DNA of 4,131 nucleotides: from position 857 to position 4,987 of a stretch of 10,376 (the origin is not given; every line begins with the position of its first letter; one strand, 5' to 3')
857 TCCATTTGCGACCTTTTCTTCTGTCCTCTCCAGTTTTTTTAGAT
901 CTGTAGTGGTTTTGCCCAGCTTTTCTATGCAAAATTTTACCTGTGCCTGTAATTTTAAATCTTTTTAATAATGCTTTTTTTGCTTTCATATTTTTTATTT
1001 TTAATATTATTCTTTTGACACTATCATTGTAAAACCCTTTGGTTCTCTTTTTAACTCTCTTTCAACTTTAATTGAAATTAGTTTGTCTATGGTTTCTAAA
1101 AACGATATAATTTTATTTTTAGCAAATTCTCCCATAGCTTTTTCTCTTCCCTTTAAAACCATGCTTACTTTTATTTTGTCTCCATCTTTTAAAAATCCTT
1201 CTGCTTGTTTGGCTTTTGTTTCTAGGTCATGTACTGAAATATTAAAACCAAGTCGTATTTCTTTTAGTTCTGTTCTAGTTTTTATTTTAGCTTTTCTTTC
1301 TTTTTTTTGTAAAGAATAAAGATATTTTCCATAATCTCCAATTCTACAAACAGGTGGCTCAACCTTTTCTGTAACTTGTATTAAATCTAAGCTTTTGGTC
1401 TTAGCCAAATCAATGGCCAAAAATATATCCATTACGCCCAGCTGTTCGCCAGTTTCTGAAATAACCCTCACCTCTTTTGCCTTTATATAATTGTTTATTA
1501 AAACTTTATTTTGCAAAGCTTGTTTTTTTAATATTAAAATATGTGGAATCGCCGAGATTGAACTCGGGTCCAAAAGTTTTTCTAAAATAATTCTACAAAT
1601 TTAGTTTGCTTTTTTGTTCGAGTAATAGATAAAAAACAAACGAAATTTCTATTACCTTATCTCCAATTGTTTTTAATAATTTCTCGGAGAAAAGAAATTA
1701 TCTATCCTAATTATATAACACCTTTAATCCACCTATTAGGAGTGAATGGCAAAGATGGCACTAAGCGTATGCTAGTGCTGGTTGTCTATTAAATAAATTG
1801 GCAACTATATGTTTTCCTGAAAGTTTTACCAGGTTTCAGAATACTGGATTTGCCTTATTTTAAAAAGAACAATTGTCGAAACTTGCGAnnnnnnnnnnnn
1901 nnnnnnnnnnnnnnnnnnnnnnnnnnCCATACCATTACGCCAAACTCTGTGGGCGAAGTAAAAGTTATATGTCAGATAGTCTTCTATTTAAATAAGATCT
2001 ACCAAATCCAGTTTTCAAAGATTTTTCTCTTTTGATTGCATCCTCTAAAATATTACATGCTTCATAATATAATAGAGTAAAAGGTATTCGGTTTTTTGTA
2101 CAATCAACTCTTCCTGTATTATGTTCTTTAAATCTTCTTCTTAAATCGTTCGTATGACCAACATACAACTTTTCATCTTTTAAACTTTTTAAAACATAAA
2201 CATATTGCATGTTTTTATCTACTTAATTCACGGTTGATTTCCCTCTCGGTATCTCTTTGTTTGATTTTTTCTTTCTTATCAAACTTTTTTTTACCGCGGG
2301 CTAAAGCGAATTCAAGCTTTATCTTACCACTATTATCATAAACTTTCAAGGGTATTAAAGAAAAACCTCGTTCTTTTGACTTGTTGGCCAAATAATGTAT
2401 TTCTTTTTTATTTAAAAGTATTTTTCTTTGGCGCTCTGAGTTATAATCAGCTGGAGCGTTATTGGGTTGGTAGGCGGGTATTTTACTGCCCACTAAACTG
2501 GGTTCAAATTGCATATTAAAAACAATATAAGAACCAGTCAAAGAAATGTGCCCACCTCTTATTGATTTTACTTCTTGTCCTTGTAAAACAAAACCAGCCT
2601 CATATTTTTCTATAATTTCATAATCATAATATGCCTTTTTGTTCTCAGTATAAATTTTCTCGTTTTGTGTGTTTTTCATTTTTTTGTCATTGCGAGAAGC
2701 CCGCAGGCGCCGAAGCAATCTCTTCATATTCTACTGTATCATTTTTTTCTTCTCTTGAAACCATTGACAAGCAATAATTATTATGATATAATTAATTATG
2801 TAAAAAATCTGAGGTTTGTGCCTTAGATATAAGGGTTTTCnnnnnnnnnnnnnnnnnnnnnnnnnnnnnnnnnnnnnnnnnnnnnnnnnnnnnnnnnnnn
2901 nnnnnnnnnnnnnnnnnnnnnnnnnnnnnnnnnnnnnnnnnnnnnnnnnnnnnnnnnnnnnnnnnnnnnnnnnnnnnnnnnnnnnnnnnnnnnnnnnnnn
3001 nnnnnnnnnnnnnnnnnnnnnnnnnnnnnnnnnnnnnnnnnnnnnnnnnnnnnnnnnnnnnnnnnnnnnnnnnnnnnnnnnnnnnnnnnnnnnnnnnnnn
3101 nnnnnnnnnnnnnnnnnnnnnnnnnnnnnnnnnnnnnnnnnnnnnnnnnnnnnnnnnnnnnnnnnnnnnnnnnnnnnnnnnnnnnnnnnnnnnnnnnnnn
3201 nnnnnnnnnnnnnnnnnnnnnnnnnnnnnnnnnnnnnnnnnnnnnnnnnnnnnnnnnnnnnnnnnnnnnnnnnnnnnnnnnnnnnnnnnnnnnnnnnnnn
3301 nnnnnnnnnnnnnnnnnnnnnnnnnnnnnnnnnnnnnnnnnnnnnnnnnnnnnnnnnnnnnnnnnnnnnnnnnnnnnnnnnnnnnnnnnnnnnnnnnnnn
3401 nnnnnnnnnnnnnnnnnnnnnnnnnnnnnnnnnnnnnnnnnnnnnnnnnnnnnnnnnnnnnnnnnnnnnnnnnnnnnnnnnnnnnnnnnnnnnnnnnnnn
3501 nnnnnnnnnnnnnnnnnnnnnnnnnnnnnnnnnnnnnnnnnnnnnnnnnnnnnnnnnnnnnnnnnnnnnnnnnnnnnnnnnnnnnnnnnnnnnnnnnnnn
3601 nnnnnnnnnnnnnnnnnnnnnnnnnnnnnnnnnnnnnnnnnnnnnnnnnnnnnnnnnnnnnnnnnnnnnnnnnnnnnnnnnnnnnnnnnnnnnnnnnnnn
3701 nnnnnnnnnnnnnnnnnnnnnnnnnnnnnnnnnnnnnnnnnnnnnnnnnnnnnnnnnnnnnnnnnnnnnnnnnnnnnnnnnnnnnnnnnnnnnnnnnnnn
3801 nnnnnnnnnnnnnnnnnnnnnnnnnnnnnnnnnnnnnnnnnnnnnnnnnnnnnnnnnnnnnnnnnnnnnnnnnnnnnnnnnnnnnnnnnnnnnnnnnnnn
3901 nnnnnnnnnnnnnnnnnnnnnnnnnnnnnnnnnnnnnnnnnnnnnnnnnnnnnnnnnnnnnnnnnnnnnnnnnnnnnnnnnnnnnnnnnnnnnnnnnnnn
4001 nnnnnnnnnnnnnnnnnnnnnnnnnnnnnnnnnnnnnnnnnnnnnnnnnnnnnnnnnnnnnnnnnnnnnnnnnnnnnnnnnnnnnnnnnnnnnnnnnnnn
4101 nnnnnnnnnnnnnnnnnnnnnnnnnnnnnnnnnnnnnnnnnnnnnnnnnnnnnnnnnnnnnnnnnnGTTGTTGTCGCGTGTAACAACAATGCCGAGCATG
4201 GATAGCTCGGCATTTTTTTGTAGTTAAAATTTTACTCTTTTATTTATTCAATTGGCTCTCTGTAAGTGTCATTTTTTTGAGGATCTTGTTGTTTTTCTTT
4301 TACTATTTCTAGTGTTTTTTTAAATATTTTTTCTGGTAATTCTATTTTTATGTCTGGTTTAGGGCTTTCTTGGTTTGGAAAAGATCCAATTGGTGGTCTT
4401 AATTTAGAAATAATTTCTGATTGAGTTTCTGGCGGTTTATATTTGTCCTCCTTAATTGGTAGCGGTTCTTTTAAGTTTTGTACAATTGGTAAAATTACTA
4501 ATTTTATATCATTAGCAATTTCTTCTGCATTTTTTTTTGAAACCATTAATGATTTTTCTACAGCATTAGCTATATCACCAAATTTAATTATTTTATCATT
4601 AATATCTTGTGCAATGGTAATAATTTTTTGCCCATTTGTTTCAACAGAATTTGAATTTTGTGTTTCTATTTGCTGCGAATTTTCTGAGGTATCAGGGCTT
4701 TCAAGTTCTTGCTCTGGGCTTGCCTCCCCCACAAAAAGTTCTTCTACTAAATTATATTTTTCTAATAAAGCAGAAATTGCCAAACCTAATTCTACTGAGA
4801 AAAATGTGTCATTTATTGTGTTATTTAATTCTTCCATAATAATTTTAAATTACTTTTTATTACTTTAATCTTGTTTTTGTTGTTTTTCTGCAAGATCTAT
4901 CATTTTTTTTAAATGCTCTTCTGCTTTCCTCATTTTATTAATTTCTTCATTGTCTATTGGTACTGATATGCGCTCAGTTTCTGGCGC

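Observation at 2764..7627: Three-gene membrane-associated block of unknown function between smpB and rsmA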

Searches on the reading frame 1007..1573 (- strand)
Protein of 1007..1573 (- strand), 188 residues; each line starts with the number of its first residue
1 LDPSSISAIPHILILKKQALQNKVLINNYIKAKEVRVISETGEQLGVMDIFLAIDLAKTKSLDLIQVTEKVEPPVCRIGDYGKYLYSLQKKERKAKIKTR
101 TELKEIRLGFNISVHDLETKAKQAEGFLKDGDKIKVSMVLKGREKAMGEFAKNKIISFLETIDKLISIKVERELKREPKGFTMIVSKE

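Call 31: find_encoding_contigs(protein=window:1007-1573:-, flank=10000, max_places=4)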
Protein window:1007-1573:- (188 aa): no gene with exactly this product is on record in the collection.

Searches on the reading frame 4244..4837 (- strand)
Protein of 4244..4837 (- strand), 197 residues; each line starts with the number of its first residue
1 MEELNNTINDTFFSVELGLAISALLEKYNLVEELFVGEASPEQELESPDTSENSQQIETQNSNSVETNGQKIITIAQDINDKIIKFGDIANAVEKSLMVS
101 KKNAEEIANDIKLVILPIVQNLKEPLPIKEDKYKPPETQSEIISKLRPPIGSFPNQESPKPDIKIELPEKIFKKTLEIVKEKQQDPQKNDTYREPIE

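Call 4: search_protein_families(library=pfam, proteins=[window:4244-4837:-], max_evalue=0.1)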
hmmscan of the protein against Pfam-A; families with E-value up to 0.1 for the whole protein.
window:4244-4837:- (197 aa): 3 families
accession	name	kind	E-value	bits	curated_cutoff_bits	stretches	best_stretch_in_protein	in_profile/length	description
PF02646.22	RmuC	-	0.015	14.8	26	1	63-129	222-287/291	RmuC family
PF03610.21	EIIA-man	-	0.018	15.6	21.4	1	50-120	25-97/116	PTS system fructose IIA component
PF21570.3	ArgZ-like_C_2nd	-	0.047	13.8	27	1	27-117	39-124/213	Arginine dihydrolase ArgZ-like, C-terminal, Rossmann fold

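Call 5: search_protein_families(library=ncbifam, proteins=[window:4244-4837:-], max_evalue=0.1)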
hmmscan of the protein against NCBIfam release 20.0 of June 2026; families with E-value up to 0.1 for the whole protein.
window:4244-4837:- (197 aa): 0 families

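Call 7: search_protein_families(library=phrogs, proteins=[window:4244-4837:-], max_evalue=0.1)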
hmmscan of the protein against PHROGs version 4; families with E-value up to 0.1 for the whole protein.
window:4244-4837:- (197 aa): 0 families

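Call 37: find_homologous_proteins(query=A3)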
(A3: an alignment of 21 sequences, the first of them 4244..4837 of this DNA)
Query A3 (21 sequences) (197 aa, profile of the alignment): 100 proteins with E <= 0.001 among 6666 candidates.
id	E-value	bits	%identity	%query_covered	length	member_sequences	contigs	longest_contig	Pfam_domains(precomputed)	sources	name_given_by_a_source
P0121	6.2e-37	146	88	4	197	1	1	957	-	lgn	-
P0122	1.7e-36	144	34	28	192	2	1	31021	-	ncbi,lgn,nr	ncbi:MAG: hypothetical protein HY005_02310 [Candidatus Staskawiczbacteria bacterium]|nr:hypothetical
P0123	3.8e-35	140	27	98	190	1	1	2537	-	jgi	jgi:hypothetical protein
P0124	7.2e-34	136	29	34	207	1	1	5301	-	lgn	-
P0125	1.4e-33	135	44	13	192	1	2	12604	-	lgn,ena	-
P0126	1.4e-31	128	30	62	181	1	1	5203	-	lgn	-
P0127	2.7e-29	121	61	9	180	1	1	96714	-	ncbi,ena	-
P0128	1.4e-28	118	100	100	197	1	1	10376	-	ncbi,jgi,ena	jgi:DNA anti-recombination protein RmuC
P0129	9.4e-28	116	27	33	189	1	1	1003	-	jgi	jgi:hypothetical protein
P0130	2.3e-26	111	59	9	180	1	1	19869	-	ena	-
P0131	7.0e-25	106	31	24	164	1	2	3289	-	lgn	-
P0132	6.1e-24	103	26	77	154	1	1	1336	-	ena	-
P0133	9.6e-24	103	25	92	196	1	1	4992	-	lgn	-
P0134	1.0e-23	103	41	16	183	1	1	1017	-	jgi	jgi:hypothetical protein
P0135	2.9e-23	101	31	66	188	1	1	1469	-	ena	-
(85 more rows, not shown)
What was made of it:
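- Tried and rejected: The window is the whole contig (call 37).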

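Call 45: predict_structure(alignment_id=A4)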
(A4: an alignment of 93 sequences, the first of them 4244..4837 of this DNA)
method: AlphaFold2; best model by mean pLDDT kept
length: 197 residues; sequences in the alignment: 93
mean_pLDDT: 70.4   pTM: 0.53
mean pLDDT of the five models: 70.4, 70.3, 70.0, 69.8, 68.1
residues with pLDDT >= 90: 67; 70-90: 21; 50-70: 71; < 50: 38
segments of 3 or more residues with pLDDT < 50: 1-3, 5-11, 146-148, 162-166, 174-180
pLDDT, mean of each block of 10 residues (from residue 1): 47 79 94 60 57 53 74 94 96 97 98 94 70 54 51 51 50 48 63 79
secondary structure, 60 per line:
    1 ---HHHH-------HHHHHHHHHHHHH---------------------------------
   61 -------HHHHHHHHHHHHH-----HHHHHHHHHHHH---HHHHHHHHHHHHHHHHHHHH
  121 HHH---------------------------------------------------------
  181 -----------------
elements in order: H4-7 H15-27 H68-80 H86-97 H101-123
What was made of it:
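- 4244..4837 (-): p197: a small acidic cytoplasmic protein with a helical N-terminal domain, a disordered Pro/Glu linker and an invariant C-terminal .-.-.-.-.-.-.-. tip. It lies 27 bp downstream of VirB6. AF2 gives pLDDT 70, with helices at 15-27 and 68-123 (call 45).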

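Call 50: fold_search(model_id=the predicted structure, library=pdb)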
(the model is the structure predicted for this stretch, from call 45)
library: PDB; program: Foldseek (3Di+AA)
matches with E <= 10: 37; with E <= 0.001: 0
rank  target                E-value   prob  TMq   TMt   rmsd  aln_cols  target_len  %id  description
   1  6f1e_A                3.0e+00  0.03  0.13  0.17  15.8       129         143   14  Crystal structure of olive flounder [Paralichthys olivaceus] interferon gamma at 2.3 Angstrom resolution (released 2018-05-23)
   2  1mfq_C                3.6e+00  0.07  0.17  0.26   6.5        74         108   18  Crystal Structure Analysis of a Ternary S-Domain Complex of Human Signal Recognition Particle (released 2002-09-20)
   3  9hqv_Bp               4.2e+00  0.06  0.21  0.19  19.5       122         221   11  Cryo-EM structure of the small subunit of the mitochondrial ribosome from Toxoplasma gondii (released 2025-06-11)
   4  8snb_6Q               4.2e+00  0.03  0.11  0.11  55.4        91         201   19  atomic model of sea urchin sperm doublet microtubule (48-nm periodicity) (released 2023-06-28)
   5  8p0w_J                4.8e+00  0.21  0.21  0.20   2.9        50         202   14  Structure of the human Commander complex COMMD ring (released 2024-03-20)
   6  2p6t_B                4.8e+00  0.15  0.18  0.22   2.9        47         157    8  CRYSTAL STRUCTURE OF TRANSCRIPTIONAL REGULATOR NMB0573 and L-LEUCINE COMPLEX FROM NEISSERIA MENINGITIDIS (released 2007-04-03)
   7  3pvp_A                4.8e+00  0.06  0.14  0.24   7.1        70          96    8  Structure of Mycobacterium tuberculosis DnaA-DBD in complex with box2 DNA (released 2011-05-25)
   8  5zvv_A                5.3e+00  0.12  0.19  0.11   6.9        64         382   17  Structure of SeMet-phAimR (released 2018-09-05)
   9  1koy                  5.3e+00  0.11  0.18  0.45   4.6        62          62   11  NMR structure of DFF-C domain (released 2002-09-04)
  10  2ezk                  5.3e+00  0.09  0.17  0.30   4.0        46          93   13  SOLUTION NMR STRUCTURE OF THE IBETA SUBDOMAIN OF THE MU END DNA BINDING DOMAIN OF PHAGE MU TRANSPOSASE, REGULARIZED MEAN (released 1998-01-14)
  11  4n5s_A                5.3e+00  0.08  0.15  0.07   5.3        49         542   20  Ternary complex structure of Klenow fragment of Taq DNA polymerase I707L mutant (Cs3C KlenTaq) with DNA and ddCTP (released 2015-01-21)
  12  4xj6                  5.7e+00  0.25  0.18  0.10   2.1        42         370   17  Crystal structure of Escherichia coli DncV 3'-deoxy GTP bound form (released 2015-04-29)
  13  2l7z_MODEL_1_A        6.0e+00  0.11  0.20  0.43   4.8        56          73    7  NMR Structure of A13 homedomain (released 2011-11-09)
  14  7ui4                  6.0e+00  0.09  0.20  0.11   4.4        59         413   15  Crystal structure of the DNA preQ0 insertase DpdA (released 2023-02-22)
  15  2ezl_MODEL_1_A        6.0e+00  0.08  0.17  0.28   4.0        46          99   13  SOLUTION NMR STRUCTURE OF THE IBETA SUBDOMAIN OF THE MU END DNA BINDING DOMAIN OF PHAGE MU TRANSPOSASE, 29 STR (released 1998-01-14)
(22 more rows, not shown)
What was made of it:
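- Tried and rejected: Foldseek on the p197 model found nothing; the best E was 3 (call 50).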

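Call 76: search_protein_families(library=padloc, proteins=[window:4244-4837:-], max_evalue=0.01)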
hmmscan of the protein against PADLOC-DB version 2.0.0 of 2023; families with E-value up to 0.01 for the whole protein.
window:4244-4837:- (197 aa): 0 families

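Call 81: search_protein_representatives(alignment_id=A4)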
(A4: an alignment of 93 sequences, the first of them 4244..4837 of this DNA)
Query: 93 sequences, 143 profile positions. Proteins with E-value up to 0.001 (for the whole library): 8398; up to 1e-10: 2914; up to 1e-30: 236. The best 150 are listed.
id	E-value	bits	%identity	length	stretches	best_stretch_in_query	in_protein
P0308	3.9e-48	179.6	-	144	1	1-143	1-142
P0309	3.0e-47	176.7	-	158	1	1-143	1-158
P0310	1.7e-44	167.9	-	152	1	3-141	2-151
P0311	2.4e-44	167.3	-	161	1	1-143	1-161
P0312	4.8e-44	166.4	-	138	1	4-143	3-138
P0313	4.9e-44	166.3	-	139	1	1-143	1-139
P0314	2.5e-43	164.0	-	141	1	5-143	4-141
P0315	3.7e-43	163.5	-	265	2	4-143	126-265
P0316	5.3e-43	163.0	-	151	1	1-143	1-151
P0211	5.5e-43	162.9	-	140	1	1-143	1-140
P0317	5.7e-43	162.9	-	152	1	1-141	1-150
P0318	6.2e-43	162.8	-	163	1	1-143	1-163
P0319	1.6e-42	161.4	-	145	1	1-143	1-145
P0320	1.8e-42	161.3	-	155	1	3-143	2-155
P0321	3.1e-42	160.5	-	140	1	1-143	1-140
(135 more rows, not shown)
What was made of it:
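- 4244..4837 (-): The profile finds 8,398 representative clusters (call 81).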

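Call 82: search_protein_families(library=pfam, alignment_id=A4, max_evalue=0.01)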
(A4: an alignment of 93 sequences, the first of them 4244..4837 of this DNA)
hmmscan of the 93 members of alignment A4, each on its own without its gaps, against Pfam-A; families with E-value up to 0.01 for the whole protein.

A. member 1, window:4244-4837:- (197 aa): 0 families

B. families by the number of members that match (of 93 scanned): 10 families
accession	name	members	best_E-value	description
PF11378.13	DUF3181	1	9.2e-05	Protein of unknown function (DUF3181)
PF25668.1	ASFV_p49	1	0.00049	African swine fever virus minor capsid protein p49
PF12687.12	DUF3801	1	0.00083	Protein of unknown function (DUF3801)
PF05536.17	Neurochondrin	1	0.0013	Neurochondrin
PF18659.6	CelTOS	1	0.0039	Cell-traversal protein for ookinetes and sporozoites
PF16754.10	Pesticin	1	0.0043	Bacterial toxin homologue of phage lysozyme, C-term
PF25353.1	PH_2nd_LRR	1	0.0047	Second PH domain in LRR-containing protein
PF08765.17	Mor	1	0.0048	Mor transcription activator family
PF01031.25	Dynamin_M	1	0.0062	Dynamin central region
PF21698.3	Spo16_C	1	0.0075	Spo16 protein, C-terminal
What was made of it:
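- Tried and rejected: Pfam on 93 p197 family members gave only scattered single sub-threshold hits (call 82).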
